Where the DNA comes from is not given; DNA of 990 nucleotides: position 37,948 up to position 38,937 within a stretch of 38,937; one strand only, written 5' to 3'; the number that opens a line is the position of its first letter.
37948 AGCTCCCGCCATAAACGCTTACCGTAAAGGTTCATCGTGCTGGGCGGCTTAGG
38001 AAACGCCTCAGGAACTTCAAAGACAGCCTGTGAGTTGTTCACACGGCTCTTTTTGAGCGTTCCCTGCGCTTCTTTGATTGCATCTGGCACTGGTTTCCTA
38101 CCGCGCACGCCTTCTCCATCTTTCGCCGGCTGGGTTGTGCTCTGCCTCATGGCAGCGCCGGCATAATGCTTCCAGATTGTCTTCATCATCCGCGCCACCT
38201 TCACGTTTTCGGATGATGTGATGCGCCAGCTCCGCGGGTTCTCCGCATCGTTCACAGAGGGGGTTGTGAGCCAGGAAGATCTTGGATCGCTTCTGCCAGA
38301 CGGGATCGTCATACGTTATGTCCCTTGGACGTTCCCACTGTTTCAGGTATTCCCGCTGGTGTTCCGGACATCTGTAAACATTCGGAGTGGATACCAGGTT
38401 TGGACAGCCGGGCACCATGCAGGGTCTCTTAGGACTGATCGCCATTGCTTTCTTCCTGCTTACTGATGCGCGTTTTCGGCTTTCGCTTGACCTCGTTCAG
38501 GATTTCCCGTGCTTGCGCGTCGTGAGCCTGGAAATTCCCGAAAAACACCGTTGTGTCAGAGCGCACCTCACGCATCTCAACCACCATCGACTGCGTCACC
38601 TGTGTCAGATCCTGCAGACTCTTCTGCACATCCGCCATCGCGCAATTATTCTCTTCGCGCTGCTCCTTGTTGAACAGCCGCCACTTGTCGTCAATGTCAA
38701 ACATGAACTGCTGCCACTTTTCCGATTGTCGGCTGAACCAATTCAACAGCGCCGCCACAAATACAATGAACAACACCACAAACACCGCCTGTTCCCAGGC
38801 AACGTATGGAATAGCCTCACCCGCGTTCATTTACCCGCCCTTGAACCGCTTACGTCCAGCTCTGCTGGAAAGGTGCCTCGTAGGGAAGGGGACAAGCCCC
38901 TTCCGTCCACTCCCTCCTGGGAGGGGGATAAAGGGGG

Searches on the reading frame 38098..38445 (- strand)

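Call 33: search_protein_families(library=pfam, proteins=[window:38098-38445:-], max_evalue=0.01)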
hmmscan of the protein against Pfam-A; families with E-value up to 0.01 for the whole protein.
window:38098-38445:- (115 aa): 3 families
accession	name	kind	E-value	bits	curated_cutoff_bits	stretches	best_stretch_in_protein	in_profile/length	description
PF01844.29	HNH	-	1.9e-13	50.8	21.4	1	64-104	1-46/47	HNH endonuclease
PF14279.12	HNH_5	-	0.00015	22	27.5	1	74-101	15-42/56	HNH endonuclease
PF14260.11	zf-C4pol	-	0.0053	17.5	28.9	1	61-102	10-52/70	C4-type zinc-finger of DNA polymerase delta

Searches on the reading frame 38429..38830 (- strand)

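Call 33: search_protein_families(library=pfam, proteins=[window:38429-38830:-], max_evalue=0.01)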
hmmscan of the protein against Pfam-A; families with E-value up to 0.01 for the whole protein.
window:38429-38830:- (133 aa): 2 families
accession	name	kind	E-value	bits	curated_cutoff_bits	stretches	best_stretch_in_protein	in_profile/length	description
PF12319.13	TryThrA_C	-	0.0013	18.6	22.8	1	30-77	26-72/216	Tryptophan-Threonine-rich plasmodium antigen C terminal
PF05791.16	Bacillus_HBL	-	0.0082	16.4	29.1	1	36-113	81-155/177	Bacillus haemolytic enterotoxin (HBL)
